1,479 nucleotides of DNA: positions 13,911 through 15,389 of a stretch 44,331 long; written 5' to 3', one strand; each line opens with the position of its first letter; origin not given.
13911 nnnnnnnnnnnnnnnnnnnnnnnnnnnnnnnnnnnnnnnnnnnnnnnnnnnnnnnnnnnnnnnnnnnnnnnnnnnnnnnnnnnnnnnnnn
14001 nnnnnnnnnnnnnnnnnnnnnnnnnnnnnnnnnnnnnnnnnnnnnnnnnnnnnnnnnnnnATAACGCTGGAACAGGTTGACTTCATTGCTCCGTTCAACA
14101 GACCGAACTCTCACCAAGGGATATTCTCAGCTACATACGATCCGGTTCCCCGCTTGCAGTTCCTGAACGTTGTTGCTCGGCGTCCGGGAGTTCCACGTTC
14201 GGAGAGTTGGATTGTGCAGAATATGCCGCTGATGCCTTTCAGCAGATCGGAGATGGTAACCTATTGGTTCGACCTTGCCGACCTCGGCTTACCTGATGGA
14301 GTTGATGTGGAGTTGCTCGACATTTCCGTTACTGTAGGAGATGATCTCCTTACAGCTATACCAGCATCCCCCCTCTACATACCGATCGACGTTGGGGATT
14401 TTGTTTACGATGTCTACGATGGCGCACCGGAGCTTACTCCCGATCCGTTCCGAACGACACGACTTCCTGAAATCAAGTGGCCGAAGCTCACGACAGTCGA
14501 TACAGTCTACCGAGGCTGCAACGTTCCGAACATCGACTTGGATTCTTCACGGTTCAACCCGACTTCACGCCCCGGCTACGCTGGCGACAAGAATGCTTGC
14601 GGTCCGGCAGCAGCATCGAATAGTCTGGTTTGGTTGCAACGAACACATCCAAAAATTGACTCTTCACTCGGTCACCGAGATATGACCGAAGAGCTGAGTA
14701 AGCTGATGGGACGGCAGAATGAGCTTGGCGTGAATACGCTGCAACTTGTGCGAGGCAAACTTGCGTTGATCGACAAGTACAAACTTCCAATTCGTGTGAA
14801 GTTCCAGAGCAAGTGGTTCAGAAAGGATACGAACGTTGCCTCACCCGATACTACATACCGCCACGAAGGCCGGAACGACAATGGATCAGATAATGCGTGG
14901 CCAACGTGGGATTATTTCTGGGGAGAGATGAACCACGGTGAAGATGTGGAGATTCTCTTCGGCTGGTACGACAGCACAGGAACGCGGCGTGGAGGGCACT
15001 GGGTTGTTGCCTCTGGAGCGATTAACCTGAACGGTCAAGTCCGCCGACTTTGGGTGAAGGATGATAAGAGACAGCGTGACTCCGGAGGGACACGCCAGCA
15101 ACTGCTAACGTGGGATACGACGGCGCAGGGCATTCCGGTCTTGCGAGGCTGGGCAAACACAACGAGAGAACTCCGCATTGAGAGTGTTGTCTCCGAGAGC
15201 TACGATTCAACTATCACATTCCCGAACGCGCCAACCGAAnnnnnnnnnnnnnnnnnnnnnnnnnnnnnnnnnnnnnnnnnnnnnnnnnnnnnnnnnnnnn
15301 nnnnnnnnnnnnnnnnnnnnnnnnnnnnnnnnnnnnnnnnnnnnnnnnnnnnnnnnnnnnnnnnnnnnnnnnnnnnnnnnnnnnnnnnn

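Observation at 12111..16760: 1549-aa T9SS cargo carrying two tandem papain-like Cys/His modules behind a Cys-rich orphan N-terminal region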

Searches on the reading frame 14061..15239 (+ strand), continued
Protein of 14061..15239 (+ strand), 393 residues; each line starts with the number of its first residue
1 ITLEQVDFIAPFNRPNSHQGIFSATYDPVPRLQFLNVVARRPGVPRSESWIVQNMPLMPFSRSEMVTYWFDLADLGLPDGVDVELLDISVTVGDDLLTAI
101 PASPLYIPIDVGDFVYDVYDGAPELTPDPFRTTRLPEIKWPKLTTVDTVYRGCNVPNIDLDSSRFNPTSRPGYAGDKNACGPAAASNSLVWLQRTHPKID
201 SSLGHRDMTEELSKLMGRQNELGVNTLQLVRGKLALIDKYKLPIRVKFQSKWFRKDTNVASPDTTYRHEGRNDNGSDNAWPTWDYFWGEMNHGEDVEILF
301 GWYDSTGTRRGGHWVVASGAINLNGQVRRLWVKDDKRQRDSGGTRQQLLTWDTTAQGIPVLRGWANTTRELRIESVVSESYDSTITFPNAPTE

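Call 44: find_related_loci(query=A1, collection=genome_contigs, flank=6000)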
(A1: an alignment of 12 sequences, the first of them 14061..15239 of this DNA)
Query A1 (393 aa) in genome_contigs; peptide patterns used: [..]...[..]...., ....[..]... (x = any residue, [..] = any of these).
65 stretches matched a pattern; 46 encode a relative of the query (tblastn E <= 1e-3); 45 distinct loci.
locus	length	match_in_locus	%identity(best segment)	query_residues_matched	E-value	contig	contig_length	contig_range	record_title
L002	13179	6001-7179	97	1-393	0e+0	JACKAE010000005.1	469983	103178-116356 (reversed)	MAG: Ignavibacteria bacterium isolate HK-STAS-BACT-82 HK-STAS-BACT-82_5, whole genome shotgun sequence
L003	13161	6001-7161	43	3-387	3e-100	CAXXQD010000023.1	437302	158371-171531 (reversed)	MAG: Prolixibacteraceae bacterium isolate 5b6f4372-8ccf-4fc9-b908-1564e6a62e2b genome assembly, contig: contig_23, whole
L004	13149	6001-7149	46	1-385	9e-97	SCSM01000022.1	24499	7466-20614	MAG: Bacteroidetes bacterium isolate FW215_bin.12 FW215_bin.12-52808, whole genome shotgun sequence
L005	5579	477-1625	43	1-385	4e-94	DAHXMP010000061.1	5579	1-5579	MAG TPA_asm: Bacteroidetes bacterium isolate clean1621 k141_1820779, whole genome shotgun sequence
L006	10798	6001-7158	45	1-387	4e-94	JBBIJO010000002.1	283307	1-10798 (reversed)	MAG: Ignavibacteria bacterium isolate RSF170216_bin_164 NODE_32_length_283307_cov_19.081027, whole genome shotgun sequen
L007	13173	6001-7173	42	2-387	3e-93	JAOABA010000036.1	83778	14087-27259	MAG: Candidatus Kapaibacterium sp. isolate SKW166 k141_1743997, whole genome shotgun sequence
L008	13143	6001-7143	44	3-385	1e-91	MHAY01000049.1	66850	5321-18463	MAG: Ignavibacteria bacterium RIFOXYC2_FULL_35_21 rifoxyc2_full_scaffold_320, whole genome shotgun sequence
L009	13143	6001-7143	43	3-385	2e-90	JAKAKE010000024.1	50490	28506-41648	MAG: Bacteroidetes bacterium isolate WY4.bin46 NODE_748_length_50490_cov_1.941028, whole genome shotgun sequence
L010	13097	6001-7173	41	2-387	2e-90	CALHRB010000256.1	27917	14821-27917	MAG: Candidatus Kapabacteria bacterium isolate N1_Bin_Bin_40_sub genome assembly, contig: c_000003490189, whole genome s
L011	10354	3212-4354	41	1-387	4e-90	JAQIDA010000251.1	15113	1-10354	MAG: Candidatus Kapaibacterium sp. isolate GH34 k119_92158, whole genome shotgun sequence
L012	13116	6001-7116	42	17-381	5e-90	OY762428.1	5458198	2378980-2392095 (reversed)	MAG: Candidatus Kapabacteria bacterium isolate a44c304e-2480-4604-92e3-6035b9b042d9 genome assembly, chromosome: 1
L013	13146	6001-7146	44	1-387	8e-89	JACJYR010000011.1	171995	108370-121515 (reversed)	MAG: Lewinellaceae bacterium isolate HK-STAS-BACT-43 HK-STAS-BACT-43_11, whole genome shotgun sequence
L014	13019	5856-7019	42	2-382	1e-88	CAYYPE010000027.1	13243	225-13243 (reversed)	MAG TPA_asm: uncultured Hyphomicrobiales bacterium isolate binchicken_co58_170 genome assembly, contig: NODE_3700_length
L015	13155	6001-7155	44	3-387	7e-100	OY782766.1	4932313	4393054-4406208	MAG: Prolixibacteraceae bacterium isolate 5a39d30b-952b-42cf-b5cf-364178b4285b genome assembly, chromosome: 1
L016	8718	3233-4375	42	1-387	3e-88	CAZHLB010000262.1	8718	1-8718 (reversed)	MAG TPA_asm: uncultured Saprospiraceae bacterium isolate binchicken_co248_181 genome assembly, contig: NODE_12065_length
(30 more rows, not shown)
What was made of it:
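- On T9SS type A cargo: The nearest genome is an Ignavibacteria MAG (call 44).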

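Call 59: fold_search(model_id=the predicted structure, library=viral)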
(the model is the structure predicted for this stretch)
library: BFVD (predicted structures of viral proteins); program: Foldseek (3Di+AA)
matches with E <= 10: 793; with E <= 0.001: 0
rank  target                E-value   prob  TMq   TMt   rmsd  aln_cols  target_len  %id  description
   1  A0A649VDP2            2.8e-03  0.95  0.24  0.19  10.1       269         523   13  Lysin A [Mycobacterium phage Indlulamithi]
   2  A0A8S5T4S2            6.2e-03  0.98  0.28  0.53   6.9       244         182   12  Papain-like cysteine protease AvrRpt2 [Myoviridae sp. ct6eX13]
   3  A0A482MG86            1.7e-02  0.13  0.15  0.09  24.6       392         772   13  Sialidase domain-containing/CalX-like domain superfamily protein [Serratia phage Parlo]
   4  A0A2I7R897            2.1e-02  0.16  0.11  0.24  16.2       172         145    9  (no name in the UniProt tables at hand)
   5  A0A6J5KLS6            2.8e-02  0.23  0.15  0.26  22.4       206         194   13  Uncharacterized protein [uncultured Caudovirales phage]
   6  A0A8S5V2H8            2.9e-02  0.41  0.15  0.25  17.9       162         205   10  Uncharacterized protein [CrAss-like virus sp. ctelJ1]
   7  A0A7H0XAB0            2.9e-02  0.06  0.07  0.07  15.2       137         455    8  (no name in the UniProt tables at hand)
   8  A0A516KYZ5            2.9e-02  0.05  0.13  0.12  23.3       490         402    9  (no name in the UniProt tables at hand)
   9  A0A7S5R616            3.3e-02  0.63  0.15  0.09   8.7       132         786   15  (no name in the UniProt tables at hand)
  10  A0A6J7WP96            3.3e-02  0.06  0.13  0.14  24.9       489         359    8  Uncharacterized protein [uncultured Caudovirales phage]
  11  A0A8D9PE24            3.3e-02  0.04  0.08  0.13  14.3       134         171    7  CYTH domain-containing protein [Bacteriophage sp.]
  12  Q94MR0                3.5e-02  0.69  0.14  0.29   8.2       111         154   14  p59 [Myxococcus phage Mx8]
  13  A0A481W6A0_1          3.7e-02  0.30  0.15  0.06  10.2       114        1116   11  (no name in the UniProt tables at hand)
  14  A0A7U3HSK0            4.1e-02  0.92  0.17  0.34   5.1       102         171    8  (no name in the UniProt tables at hand)
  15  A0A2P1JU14            4.9e-02  0.89  0.17  0.42   6.2       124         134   10  Uncharacterized protein [Anoxybacillus phage A403]
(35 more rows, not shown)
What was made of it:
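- Viral library: the best matches are a mycobacteriophage Lysin A and an AvrRpt2-like papain protease (call 59). The best viral fold match is the peptidase domain of a mycobacteriophage Lysin A, a cell-wall hydrolase (call 59).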

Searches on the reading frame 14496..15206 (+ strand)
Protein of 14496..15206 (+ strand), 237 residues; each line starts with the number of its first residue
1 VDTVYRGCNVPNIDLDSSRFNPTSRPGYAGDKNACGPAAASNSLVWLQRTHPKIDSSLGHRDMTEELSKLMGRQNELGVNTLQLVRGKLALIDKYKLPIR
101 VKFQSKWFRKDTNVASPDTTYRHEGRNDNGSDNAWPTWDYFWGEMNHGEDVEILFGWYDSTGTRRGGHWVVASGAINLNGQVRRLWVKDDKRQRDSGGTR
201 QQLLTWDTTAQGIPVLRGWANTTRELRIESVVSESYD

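Call 63: search_dna_similar(query=window:14496-15206:+, collection=phages, mode=protein, max_evalue=1, max_rows=15)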
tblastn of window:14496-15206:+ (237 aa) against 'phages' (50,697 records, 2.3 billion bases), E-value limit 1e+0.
No match.
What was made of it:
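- Tried and rejected: No match (call 63).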
